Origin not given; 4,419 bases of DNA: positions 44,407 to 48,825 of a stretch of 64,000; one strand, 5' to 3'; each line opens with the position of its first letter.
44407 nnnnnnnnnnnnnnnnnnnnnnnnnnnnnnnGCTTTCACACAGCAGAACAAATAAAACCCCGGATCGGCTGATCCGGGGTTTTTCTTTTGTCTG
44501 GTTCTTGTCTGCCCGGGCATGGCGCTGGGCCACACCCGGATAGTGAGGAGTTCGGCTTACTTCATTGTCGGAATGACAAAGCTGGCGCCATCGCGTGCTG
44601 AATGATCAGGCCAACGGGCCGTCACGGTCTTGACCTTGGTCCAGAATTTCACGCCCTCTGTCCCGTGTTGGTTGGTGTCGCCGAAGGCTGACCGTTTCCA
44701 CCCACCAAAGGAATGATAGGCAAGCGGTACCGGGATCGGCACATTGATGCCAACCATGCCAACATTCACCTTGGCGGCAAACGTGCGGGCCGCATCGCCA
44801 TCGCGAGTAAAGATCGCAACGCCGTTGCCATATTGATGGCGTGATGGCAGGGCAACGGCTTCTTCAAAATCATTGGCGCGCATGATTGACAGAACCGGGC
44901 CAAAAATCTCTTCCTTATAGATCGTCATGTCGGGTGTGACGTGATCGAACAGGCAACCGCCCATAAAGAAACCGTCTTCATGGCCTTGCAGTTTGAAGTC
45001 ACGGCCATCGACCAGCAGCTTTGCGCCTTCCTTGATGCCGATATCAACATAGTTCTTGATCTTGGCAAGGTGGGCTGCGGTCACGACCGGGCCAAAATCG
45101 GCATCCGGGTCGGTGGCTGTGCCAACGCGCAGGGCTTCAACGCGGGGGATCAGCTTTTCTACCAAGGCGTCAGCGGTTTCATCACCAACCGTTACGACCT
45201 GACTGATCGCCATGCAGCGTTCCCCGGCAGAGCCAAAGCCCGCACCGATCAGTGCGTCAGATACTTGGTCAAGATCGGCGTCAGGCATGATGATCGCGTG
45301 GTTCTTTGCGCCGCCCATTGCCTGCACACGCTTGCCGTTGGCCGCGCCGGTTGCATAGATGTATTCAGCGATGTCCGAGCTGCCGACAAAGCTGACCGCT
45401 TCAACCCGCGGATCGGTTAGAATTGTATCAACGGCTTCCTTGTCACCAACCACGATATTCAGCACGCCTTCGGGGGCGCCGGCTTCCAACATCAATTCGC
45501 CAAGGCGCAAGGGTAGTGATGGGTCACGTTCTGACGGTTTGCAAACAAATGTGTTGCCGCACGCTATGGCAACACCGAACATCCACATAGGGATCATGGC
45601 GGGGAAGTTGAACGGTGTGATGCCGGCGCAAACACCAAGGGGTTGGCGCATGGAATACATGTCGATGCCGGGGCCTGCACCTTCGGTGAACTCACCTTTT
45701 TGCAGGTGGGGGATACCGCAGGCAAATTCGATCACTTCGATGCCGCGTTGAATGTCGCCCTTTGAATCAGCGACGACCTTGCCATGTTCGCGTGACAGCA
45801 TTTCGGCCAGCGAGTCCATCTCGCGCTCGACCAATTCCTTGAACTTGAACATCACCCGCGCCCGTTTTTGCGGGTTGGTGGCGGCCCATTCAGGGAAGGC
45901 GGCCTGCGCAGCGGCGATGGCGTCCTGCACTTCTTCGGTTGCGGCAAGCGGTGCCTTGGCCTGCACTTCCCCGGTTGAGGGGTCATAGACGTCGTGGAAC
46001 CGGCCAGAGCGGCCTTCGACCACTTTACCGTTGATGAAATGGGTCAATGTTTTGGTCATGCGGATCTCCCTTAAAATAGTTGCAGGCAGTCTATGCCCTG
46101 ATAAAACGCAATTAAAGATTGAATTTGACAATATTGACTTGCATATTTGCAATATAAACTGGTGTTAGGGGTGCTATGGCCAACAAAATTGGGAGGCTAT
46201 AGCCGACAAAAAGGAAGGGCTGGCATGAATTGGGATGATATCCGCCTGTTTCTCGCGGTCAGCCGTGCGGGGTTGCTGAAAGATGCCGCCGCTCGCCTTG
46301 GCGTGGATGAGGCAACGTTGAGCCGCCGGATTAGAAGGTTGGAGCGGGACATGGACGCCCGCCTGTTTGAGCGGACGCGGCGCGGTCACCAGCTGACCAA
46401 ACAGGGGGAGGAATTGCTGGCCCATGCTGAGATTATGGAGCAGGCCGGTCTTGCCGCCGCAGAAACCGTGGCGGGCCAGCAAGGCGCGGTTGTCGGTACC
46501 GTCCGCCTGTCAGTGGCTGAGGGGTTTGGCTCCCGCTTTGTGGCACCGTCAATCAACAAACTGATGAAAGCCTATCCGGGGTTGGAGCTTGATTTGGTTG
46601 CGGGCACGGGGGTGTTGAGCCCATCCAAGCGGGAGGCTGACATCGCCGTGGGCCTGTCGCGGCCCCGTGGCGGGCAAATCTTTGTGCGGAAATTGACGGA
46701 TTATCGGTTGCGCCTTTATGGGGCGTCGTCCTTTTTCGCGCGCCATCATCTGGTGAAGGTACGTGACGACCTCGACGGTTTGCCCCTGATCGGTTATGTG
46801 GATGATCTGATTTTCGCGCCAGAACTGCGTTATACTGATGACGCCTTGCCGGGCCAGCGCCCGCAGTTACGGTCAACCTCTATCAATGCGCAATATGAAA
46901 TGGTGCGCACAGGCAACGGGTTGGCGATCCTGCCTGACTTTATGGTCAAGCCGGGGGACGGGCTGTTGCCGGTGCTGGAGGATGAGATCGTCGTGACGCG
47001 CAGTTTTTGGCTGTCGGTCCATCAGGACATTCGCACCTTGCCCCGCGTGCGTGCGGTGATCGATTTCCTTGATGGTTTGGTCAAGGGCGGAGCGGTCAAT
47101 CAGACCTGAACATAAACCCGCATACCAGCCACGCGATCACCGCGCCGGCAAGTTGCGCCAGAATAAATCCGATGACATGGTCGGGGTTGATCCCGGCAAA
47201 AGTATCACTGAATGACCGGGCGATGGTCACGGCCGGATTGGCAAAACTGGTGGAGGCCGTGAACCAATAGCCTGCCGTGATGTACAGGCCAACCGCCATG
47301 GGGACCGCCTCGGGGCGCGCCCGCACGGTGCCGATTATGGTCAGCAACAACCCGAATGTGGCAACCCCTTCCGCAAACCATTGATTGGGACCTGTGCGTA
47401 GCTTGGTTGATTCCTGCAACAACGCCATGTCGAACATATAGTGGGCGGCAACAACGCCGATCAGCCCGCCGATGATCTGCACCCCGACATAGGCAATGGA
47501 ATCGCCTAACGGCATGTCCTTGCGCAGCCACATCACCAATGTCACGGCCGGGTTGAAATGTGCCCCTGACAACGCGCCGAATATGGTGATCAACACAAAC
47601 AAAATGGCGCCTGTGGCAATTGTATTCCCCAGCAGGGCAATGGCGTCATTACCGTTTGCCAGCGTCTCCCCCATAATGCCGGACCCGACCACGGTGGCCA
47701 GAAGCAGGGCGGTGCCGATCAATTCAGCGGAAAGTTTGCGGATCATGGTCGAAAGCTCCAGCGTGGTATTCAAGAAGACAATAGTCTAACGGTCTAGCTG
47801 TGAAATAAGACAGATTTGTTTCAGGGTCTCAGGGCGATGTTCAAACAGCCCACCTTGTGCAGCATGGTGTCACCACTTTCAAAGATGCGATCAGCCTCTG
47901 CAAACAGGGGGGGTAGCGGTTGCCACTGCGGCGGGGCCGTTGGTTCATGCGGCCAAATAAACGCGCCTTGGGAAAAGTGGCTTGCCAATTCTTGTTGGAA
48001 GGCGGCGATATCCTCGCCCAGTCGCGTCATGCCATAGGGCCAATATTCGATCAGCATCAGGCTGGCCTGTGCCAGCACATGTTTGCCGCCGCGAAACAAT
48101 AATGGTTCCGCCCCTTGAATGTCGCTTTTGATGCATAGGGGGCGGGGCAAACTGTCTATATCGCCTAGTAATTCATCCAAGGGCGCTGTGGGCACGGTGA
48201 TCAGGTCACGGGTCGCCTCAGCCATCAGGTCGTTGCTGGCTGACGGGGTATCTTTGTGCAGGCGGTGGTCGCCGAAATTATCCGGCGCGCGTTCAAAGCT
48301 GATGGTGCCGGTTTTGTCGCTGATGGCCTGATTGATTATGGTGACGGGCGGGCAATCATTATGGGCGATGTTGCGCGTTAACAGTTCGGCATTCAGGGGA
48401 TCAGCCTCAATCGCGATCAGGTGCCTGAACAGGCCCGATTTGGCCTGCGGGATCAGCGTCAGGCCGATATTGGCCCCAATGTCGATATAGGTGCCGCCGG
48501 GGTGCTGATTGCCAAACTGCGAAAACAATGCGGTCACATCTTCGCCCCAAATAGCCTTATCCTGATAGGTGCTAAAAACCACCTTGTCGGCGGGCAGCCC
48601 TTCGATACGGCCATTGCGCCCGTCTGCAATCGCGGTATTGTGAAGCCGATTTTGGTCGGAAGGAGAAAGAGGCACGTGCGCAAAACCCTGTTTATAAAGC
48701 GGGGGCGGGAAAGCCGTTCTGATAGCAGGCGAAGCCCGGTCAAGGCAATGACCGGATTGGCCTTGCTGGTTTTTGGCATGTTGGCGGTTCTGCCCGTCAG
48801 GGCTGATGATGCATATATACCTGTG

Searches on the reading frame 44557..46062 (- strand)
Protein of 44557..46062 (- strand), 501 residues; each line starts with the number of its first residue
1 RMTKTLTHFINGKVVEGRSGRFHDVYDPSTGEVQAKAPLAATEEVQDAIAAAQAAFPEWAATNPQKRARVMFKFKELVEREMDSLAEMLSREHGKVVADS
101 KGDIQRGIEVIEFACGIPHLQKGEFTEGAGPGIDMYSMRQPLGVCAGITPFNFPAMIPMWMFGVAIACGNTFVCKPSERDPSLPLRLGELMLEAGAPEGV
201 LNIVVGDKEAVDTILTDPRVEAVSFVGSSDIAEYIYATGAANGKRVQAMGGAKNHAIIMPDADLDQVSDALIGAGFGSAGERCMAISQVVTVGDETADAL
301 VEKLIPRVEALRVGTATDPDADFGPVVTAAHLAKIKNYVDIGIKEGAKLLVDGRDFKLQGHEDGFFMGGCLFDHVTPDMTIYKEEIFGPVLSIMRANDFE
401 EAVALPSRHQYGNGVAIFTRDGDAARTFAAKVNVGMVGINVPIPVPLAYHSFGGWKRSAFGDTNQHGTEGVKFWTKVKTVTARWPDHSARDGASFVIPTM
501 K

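Call 103: search_protein_families(library=pfam, proteins=[window:44557-46062:-], max_evalue=0.00001)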
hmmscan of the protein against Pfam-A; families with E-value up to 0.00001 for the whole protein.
window:44557-46062:- (501 aa): 1 family
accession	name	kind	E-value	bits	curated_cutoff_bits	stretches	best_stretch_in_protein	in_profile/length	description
PF00171.27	Aldedh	-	3.2e-142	474.8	23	1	16-480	3-461/461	Aldehyde dehydrogenase family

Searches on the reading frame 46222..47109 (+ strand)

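Call 103: search_protein_families(library=pfam, proteins=[window:46222-47109:+], max_evalue=0.00001)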
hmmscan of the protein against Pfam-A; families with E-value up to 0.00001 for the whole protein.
window:46222-47109:+ (295 aa): 2 families
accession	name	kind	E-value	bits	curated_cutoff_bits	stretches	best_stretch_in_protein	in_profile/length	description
PF03466.25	LysR_substrate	-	1.7e-25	90.1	28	1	90-283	4-204/209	LysR substrate binding domain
PF00126.33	HTH_1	-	2.5e-17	63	26.6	1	4-63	1-60/60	Bacterial regulatory helix-turn-helix protein, lysR family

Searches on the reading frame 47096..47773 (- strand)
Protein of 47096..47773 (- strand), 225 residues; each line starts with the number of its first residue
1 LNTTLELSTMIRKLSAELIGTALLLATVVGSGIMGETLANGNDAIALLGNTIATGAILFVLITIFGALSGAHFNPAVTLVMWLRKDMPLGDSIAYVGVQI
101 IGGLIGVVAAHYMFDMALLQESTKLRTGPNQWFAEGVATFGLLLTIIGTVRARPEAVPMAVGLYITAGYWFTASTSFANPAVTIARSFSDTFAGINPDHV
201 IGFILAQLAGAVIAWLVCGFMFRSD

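Call 103: search_protein_families(library=pfam, proteins=[window:47096-47773:-], max_evalue=0.00001)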
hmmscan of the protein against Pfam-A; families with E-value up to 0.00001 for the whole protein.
window:47096-47773:- (225 aa): 1 family
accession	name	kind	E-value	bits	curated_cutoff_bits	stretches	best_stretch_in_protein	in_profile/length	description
PF00230.25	MIP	-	2.7e-24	86.6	25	1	8-172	5-178/222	Major intrinsic protein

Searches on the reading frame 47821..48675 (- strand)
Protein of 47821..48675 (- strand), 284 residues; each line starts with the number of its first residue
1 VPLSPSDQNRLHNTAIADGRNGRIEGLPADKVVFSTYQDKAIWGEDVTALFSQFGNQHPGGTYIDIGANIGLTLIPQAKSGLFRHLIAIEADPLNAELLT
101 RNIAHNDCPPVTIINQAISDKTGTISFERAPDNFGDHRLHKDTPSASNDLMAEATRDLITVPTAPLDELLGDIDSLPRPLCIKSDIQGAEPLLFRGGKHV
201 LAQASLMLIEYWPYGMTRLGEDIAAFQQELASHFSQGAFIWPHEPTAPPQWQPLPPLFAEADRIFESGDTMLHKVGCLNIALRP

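Call 103: search_protein_families(library=pfam, proteins=[window:47821-48675:-], max_evalue=0.00001)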
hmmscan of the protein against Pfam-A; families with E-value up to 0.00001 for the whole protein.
window:47821-48675:- (284 aa): 1 family
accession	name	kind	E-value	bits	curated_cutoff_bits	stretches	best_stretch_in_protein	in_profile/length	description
PF05050.19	Methyltransf_21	-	1.6e-11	45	22.7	1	65-211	1-148/173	Methyltransferase FkbM domain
